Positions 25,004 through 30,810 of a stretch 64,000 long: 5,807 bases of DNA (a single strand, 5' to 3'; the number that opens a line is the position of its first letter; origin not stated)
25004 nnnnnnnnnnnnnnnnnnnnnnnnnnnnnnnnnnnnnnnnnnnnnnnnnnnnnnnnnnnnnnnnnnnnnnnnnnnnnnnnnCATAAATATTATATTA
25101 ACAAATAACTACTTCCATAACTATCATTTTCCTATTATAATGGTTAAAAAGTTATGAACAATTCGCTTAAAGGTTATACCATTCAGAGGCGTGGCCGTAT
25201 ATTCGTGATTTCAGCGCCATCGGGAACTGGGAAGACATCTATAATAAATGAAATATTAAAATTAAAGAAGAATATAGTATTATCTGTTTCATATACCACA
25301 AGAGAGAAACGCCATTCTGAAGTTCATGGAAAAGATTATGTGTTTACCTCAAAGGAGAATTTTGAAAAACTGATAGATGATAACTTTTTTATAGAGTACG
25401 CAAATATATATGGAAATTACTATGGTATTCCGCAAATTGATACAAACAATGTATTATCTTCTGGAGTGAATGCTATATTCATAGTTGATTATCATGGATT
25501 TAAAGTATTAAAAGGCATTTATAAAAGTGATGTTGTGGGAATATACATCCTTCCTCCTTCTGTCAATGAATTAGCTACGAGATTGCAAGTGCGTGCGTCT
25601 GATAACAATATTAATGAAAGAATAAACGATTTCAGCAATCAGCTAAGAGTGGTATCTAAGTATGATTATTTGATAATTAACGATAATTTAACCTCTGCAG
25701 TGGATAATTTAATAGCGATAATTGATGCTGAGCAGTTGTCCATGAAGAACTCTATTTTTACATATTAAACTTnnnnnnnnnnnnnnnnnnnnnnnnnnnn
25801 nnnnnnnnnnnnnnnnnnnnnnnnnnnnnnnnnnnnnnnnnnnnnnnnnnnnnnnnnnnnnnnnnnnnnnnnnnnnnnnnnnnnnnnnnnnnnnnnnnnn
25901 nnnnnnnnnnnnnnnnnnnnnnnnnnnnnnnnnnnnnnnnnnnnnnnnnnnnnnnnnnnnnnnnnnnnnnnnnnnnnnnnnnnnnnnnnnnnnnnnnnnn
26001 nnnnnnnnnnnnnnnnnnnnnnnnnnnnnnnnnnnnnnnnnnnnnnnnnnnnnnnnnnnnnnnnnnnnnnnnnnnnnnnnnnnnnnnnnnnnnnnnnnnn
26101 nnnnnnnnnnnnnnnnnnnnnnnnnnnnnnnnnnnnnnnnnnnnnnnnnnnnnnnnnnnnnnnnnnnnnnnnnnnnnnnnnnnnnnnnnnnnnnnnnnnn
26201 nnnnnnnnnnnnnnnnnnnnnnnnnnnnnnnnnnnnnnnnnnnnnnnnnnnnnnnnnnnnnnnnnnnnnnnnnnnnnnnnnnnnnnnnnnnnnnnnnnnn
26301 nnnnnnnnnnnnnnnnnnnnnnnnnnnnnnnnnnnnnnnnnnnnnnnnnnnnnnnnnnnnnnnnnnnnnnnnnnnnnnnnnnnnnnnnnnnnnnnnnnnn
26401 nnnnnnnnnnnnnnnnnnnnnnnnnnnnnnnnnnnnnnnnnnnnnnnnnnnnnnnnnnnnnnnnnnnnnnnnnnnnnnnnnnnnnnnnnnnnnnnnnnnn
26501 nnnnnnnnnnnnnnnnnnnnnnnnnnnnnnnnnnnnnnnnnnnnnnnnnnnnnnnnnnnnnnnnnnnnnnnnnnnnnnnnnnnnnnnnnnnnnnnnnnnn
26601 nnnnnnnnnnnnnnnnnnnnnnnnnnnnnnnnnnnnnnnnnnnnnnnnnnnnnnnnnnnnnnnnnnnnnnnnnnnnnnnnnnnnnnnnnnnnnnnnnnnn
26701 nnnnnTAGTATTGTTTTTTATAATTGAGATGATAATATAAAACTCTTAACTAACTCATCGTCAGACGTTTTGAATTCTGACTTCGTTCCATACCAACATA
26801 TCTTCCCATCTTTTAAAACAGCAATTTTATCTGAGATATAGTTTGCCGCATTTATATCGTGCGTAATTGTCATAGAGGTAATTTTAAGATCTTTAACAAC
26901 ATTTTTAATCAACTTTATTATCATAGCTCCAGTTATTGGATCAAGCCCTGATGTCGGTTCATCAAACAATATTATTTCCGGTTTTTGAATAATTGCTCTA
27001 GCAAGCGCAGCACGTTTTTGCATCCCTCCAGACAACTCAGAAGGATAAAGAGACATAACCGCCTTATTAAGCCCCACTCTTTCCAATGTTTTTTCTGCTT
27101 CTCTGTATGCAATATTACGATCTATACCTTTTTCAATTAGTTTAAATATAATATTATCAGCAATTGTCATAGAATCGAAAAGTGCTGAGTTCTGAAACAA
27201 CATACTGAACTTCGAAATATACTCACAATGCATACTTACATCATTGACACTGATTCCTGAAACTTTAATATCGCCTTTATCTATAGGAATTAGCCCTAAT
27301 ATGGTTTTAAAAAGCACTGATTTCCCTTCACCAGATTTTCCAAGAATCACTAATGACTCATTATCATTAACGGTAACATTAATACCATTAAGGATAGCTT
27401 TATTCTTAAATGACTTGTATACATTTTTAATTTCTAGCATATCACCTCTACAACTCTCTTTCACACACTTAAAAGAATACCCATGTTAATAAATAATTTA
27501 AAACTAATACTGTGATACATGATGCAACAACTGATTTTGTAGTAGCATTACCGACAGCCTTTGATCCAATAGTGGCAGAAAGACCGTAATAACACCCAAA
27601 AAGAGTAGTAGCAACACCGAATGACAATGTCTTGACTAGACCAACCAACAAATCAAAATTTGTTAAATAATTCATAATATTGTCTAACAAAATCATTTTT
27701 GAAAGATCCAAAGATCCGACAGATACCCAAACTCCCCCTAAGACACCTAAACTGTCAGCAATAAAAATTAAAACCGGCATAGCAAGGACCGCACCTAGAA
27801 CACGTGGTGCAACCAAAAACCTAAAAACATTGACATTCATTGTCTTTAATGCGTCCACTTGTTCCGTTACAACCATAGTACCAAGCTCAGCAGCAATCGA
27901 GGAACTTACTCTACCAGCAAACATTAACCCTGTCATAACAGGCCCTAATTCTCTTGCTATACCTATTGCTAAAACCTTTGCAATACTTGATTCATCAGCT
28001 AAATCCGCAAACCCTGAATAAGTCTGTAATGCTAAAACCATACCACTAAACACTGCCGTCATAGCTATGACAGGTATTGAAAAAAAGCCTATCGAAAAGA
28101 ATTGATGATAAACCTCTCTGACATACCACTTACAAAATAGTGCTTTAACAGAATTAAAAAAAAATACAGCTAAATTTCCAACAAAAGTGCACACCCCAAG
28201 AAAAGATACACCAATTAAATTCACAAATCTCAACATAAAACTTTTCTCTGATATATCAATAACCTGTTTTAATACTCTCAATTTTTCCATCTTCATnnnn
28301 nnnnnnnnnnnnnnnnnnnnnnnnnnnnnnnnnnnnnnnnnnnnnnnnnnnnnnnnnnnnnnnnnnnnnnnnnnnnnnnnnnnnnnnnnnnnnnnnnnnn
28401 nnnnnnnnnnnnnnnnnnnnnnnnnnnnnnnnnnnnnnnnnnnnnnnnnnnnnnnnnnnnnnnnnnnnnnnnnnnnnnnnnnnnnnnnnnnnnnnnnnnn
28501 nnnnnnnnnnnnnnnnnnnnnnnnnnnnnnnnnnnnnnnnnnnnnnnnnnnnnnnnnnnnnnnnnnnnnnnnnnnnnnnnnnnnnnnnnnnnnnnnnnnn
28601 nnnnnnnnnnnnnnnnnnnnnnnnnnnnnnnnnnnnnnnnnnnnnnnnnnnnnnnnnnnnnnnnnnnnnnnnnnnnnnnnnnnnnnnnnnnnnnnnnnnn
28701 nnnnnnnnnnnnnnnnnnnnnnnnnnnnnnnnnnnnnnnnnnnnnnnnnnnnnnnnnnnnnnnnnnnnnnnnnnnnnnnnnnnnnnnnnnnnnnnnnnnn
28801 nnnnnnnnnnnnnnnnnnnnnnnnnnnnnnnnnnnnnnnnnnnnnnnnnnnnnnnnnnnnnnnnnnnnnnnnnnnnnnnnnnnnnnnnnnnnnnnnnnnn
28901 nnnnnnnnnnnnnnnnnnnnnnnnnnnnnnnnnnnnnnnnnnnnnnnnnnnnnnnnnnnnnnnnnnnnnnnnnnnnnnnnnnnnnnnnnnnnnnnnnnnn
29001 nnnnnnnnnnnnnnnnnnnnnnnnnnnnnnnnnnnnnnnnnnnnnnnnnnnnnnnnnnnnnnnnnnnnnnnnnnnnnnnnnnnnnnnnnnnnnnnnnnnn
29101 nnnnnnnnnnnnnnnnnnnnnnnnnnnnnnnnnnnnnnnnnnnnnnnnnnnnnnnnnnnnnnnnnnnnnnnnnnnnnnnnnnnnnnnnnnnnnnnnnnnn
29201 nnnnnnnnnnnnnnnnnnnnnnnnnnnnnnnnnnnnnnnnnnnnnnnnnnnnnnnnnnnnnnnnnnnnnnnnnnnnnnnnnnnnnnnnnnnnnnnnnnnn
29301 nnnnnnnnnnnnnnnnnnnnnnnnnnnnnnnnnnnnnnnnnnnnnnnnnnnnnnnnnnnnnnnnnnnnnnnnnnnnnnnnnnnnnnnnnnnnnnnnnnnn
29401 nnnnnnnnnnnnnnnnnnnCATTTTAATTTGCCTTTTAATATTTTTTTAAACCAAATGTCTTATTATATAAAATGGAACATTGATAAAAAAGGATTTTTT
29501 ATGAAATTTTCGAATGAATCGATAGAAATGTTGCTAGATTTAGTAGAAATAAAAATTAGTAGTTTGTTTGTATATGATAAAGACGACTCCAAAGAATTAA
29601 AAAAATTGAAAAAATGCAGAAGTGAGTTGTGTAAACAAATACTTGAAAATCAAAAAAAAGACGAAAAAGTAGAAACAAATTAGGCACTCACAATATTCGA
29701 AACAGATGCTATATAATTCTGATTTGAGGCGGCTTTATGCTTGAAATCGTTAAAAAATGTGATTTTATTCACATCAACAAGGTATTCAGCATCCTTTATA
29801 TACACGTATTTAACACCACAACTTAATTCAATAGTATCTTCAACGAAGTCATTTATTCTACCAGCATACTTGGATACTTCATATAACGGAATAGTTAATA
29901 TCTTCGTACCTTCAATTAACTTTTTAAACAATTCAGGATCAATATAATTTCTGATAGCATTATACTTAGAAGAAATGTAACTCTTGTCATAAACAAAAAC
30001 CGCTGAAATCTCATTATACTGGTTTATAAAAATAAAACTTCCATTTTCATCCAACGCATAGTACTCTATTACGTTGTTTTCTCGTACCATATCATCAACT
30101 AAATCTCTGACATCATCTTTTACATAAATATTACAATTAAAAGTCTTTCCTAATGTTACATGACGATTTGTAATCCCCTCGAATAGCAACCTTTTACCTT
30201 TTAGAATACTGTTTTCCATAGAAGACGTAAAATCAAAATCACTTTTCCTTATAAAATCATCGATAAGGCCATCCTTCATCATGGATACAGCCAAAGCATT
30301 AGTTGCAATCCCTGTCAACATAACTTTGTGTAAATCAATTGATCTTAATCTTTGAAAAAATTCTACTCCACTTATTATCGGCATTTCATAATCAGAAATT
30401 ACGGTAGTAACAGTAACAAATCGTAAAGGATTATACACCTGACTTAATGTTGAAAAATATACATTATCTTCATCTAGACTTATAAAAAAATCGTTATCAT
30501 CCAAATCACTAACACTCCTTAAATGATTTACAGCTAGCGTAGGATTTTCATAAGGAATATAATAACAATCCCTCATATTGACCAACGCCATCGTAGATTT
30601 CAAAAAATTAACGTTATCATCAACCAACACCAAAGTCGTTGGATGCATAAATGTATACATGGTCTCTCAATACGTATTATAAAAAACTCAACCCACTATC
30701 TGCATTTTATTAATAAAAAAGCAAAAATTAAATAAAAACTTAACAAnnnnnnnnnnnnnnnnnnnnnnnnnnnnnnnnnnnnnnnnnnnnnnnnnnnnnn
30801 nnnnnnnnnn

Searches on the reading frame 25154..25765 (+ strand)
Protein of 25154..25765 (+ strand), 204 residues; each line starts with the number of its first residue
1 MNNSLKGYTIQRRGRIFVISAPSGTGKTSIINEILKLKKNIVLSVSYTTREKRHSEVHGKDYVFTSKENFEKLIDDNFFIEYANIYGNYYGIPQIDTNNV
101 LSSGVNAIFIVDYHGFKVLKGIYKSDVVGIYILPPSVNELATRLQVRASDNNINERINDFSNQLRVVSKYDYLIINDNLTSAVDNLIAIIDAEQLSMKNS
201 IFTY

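Call 41: search_protein_families(library=pfam, proteins=[window:25154-25765:+], max_evalue=0.00001)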
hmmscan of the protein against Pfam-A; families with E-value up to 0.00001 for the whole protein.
window:25154-25765:+ (204 aa): 1 family
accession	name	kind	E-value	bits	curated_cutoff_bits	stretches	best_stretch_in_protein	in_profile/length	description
PF00625.27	Guanylate_kin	-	3.7e-37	128.2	25.2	1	14-192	2-181/182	Guanylate kinase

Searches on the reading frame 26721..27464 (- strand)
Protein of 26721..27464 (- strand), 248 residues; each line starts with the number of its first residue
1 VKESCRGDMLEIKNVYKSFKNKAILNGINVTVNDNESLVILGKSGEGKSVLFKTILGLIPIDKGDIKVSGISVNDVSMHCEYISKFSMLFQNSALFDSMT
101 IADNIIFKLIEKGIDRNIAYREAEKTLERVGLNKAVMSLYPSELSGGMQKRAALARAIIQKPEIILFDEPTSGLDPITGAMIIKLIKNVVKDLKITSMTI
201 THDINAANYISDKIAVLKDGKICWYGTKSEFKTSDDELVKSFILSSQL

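Call 41: search_protein_families(library=pfam, proteins=[window:26721-27464:-], max_evalue=0.00001)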
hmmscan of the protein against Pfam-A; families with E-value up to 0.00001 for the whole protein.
window:26721-27464:- (248 aa): 1 family
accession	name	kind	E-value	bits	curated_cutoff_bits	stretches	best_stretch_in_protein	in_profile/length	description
PF00005.33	ABC_tran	-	1.5e-31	110.3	25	1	25-172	1-137/137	ABC transporter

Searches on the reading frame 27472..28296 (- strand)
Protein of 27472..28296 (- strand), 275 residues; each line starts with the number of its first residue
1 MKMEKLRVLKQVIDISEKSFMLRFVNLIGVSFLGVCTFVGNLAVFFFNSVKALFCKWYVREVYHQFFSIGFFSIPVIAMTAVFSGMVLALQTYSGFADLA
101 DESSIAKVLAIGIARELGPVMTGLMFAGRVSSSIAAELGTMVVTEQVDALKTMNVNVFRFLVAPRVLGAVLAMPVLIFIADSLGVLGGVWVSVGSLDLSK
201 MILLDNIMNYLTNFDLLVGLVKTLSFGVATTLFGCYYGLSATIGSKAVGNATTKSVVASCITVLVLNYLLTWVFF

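Call 41: search_protein_families(library=pfam, proteins=[window:27472-28296:-], max_evalue=0.00001)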
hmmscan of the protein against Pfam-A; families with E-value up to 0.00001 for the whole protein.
window:27472-28296:- (275 aa): 1 family
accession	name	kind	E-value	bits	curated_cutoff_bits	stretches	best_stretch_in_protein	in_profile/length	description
PF02405.21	MlaE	-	5.4e-67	225.9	22.5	1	63-272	2-211/212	Permease MlaE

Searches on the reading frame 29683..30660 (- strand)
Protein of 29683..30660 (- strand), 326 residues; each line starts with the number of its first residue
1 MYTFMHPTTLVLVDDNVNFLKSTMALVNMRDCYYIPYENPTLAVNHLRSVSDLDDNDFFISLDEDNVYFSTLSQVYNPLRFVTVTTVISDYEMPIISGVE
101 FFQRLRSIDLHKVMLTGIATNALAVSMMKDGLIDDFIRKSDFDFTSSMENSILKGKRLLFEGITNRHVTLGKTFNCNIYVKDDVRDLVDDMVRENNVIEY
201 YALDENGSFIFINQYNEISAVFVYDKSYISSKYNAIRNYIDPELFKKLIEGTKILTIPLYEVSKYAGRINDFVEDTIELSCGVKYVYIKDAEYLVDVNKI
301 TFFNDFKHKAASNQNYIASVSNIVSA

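Call 41: search_protein_families(library=pfam, proteins=[window:29683-30660:-], max_evalue=0.00001)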
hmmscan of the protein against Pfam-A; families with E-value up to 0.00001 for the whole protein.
window:29683-30660:- (326 aa): 0 families

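Call 74: search_protein_families(library=ncbifam, proteins=[window:29683-30660:-], max_evalue=0.001)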
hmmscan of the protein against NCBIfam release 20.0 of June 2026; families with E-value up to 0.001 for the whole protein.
window:29683-30660:- (326 aa): 2 families
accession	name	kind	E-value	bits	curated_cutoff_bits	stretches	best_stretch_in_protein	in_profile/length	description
NF006900.1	PRK09390.1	equivalog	7.2e-08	32.2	255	1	71-140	36-106/203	response regulator FixJ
NF053512.1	nitric_RR_NosR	exception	5.1e-06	25.8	400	1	83-139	42-100/422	response regulator c-di-GMP phosphodiesterase, NosR family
